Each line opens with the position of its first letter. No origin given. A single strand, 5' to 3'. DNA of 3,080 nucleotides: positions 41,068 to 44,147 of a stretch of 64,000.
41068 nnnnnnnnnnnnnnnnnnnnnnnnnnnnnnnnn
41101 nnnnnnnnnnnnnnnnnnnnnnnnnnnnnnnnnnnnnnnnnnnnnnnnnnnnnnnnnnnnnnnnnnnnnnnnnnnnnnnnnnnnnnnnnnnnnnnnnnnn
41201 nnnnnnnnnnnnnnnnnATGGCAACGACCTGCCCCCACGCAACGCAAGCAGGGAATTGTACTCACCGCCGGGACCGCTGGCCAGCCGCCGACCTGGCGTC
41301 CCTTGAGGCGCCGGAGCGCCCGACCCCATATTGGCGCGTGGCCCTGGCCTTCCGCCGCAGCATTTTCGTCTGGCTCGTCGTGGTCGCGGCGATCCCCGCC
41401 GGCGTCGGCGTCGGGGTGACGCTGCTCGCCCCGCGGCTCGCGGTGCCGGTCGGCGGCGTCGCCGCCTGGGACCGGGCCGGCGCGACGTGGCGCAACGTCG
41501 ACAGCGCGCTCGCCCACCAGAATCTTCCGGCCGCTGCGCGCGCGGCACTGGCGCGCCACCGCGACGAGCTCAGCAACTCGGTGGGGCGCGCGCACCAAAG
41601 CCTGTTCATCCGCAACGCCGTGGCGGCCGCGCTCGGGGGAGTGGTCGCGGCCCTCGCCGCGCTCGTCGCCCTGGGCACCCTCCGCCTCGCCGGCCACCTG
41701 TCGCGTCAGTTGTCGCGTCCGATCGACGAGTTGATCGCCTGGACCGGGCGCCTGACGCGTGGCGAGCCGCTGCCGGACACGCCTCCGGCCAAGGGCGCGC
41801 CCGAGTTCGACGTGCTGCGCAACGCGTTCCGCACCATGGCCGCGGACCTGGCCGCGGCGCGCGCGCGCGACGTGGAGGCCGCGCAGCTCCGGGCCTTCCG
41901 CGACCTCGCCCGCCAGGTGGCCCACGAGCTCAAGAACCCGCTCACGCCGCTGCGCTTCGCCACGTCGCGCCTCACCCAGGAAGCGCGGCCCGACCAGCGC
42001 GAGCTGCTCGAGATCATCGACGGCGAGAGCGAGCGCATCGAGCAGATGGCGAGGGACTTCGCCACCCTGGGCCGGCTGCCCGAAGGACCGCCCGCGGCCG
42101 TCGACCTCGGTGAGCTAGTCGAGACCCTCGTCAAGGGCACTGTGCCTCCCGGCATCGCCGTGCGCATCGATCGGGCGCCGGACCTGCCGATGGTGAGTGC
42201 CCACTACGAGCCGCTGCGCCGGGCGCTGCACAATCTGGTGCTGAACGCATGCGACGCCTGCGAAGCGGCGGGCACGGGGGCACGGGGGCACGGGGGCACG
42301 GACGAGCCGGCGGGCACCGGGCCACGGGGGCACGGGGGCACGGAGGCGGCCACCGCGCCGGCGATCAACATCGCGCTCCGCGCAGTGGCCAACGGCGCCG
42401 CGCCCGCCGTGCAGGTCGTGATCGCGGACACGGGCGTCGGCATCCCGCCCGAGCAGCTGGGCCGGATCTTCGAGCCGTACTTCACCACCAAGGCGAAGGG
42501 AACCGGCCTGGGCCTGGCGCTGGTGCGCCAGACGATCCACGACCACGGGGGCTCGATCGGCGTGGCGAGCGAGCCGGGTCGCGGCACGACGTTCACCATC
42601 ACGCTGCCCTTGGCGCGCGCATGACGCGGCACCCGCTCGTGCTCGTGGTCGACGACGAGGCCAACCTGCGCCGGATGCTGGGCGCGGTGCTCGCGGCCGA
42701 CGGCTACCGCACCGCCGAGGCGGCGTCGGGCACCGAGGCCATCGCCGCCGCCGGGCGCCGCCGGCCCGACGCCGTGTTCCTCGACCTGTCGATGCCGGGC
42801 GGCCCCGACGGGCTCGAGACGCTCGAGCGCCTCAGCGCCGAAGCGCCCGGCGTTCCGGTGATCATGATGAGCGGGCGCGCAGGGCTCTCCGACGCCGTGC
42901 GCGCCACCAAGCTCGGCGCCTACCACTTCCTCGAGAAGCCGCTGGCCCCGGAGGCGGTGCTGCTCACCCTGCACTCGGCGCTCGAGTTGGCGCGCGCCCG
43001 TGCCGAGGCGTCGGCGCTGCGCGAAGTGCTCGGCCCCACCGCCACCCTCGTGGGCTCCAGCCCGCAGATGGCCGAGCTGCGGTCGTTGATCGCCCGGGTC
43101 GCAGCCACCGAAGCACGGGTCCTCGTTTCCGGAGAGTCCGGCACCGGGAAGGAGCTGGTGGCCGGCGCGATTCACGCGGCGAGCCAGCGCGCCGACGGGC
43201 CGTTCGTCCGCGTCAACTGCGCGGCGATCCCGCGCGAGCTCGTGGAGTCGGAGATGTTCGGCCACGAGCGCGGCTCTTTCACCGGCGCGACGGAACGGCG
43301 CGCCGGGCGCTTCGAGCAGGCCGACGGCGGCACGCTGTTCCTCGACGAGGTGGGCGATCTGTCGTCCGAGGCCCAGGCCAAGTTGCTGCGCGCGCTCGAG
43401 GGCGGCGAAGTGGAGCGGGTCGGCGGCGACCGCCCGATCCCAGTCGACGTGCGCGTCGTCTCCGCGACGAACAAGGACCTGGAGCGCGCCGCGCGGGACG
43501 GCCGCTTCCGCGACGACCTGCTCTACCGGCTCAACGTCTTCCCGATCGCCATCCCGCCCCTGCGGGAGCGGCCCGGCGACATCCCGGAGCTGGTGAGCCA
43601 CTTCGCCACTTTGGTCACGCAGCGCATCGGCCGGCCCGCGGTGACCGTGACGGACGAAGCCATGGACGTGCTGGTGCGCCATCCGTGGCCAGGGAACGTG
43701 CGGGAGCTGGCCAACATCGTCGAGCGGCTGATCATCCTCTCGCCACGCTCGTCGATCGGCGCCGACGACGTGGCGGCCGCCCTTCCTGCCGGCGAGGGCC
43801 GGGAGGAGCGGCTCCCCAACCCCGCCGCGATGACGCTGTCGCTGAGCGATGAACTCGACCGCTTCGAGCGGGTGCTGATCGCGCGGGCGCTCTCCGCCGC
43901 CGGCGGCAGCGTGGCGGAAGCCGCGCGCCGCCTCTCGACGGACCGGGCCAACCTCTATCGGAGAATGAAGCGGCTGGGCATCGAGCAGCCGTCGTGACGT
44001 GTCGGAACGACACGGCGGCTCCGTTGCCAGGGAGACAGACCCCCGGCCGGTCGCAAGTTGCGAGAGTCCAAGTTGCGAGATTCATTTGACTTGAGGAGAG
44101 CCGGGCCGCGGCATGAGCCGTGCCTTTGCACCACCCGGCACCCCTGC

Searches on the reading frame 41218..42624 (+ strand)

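Call 42: search_protein_families(library=pfam, proteins=[window:41218-42624:+], max_evalue=0.001)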
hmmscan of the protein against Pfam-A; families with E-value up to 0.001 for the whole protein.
window:41218-42624:+ (468 aa): 3 families
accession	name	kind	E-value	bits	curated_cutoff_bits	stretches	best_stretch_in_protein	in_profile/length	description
PF02518.31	HATPase_c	-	7.7e-25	87.9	26.4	1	331-466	4-110/111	Histidine kinase-, DNA gyrase B-, and HSP90-like ATPase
PF00512.31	HisKA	-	1.2e-12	48.1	26.9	1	229-289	4-65/66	His Kinase A (phospho-acceptor) domain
PF00672.30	HAMP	-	4.4e-05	24.2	25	1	161-211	2-51/53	HAMP domain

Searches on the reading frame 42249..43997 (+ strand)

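Call 42: search_protein_families(library=pfam, proteins=[window:42249-43997:+], max_evalue=0.001)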
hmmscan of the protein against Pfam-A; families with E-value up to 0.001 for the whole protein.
window:42249-43997:+ (582 aa): 10 families
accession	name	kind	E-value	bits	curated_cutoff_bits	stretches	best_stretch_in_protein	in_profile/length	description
PF00158.32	Sigma54_activat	-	1.3e-70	236.9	20.2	1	267-433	1-167/168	Sigma-54 interaction domain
PF00072.30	Response_reg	-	3.9e-26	91.8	30.2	1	131-238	1-107/111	Response regulator receiver domain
PF25601.1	AAA_lid_14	-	5.9e-22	77.7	27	1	439-518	1-80/87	AAA+ ATPase lid domain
PF14532.12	Sigma54_activ_2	-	6.1e-22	78.8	25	1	268-438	1-138/138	Sigma-54 interaction domain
PF13191.12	AAA_16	-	9.8e-09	36.4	32.6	1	267-348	2-64/167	AAA ATPase domain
PF02954.25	HTH_8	-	1.2e-08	34.9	22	1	536-576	2-42/42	Bacterial regulatory protein, Fis family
PF07728.20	AAA_5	-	4.4e-06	27.2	22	1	291-409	2-123/139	AAA domain (dynein-related subfamily)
PF00004.35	AAA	-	4e-05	24.5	21.2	1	291-421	1-124/131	ATPase family associated with various cellular activities (AAA)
PF01078.27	Mg_chelatase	-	0.00021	21.2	20.3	0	346-408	93-157/207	Magnesium chelatase, subunit ChlI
PF18024.7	HTH_50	-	0.00065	19.8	27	0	531-578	3-49/50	Helix-turn-helix domain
